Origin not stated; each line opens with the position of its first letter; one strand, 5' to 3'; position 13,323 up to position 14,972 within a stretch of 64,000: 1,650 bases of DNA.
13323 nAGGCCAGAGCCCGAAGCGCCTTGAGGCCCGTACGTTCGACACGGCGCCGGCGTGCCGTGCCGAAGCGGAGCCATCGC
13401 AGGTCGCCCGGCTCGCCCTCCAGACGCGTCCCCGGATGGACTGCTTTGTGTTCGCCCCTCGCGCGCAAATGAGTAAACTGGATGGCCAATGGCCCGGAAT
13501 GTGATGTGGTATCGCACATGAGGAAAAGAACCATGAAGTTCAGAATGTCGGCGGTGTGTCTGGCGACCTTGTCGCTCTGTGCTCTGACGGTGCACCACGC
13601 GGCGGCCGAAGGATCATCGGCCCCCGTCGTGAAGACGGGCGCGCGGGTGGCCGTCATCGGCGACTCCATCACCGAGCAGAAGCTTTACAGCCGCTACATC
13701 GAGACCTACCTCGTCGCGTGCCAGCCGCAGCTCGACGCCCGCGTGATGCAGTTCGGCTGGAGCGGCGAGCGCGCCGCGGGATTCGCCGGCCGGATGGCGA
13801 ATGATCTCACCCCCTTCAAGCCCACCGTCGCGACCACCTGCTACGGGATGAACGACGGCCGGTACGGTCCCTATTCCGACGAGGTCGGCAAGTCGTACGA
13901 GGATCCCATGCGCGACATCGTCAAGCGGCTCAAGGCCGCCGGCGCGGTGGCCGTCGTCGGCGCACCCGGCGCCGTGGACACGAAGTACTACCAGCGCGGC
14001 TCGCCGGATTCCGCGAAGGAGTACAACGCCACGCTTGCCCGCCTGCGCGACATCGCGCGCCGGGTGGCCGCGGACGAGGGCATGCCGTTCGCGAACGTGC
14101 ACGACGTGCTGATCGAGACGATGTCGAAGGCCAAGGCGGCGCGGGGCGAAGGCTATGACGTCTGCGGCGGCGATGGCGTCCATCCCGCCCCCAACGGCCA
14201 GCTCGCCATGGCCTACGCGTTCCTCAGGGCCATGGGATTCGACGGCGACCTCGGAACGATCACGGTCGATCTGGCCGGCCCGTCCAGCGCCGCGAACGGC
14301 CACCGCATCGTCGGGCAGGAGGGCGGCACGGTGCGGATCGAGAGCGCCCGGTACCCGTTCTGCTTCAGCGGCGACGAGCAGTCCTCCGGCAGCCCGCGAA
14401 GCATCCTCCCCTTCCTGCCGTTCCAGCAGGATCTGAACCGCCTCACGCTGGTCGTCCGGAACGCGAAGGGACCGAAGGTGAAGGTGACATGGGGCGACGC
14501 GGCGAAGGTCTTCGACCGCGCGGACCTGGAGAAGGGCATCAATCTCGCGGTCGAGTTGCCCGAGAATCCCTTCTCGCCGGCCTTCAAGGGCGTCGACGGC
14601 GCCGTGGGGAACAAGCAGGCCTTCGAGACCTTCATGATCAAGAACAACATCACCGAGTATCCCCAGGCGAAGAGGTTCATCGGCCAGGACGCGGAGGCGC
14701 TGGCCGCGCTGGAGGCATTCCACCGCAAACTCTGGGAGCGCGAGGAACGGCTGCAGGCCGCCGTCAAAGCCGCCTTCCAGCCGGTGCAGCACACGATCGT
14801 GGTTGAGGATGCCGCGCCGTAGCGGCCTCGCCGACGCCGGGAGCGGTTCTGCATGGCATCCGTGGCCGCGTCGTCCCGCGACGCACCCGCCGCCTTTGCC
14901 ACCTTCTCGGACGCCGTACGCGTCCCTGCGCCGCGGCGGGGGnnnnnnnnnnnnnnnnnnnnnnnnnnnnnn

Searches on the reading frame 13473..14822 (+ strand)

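Call 27: search_protein_families(library=pfam, proteins=[window:13473-14822:+], max_evalue=0.001)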
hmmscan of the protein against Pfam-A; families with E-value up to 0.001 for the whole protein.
window:13473-14822:+ (449 aa): 3 families
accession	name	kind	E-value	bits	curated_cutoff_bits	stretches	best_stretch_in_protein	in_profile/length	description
PF13472.12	Lipase_GDSL_2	-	4e-17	63.7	32.9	1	61-243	1-176/178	GDSL-like Lipase/Acylhydrolase family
PF00657.28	Lipase_GDSL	-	8.5e-08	33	23.6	1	59-249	1-207/208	GDSL-like Lipase/Acylhydrolase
PF04311.20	DUF459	-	7.5e-05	22.6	27.2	1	58-251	1-195/197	Protein of unknown function (DUF459)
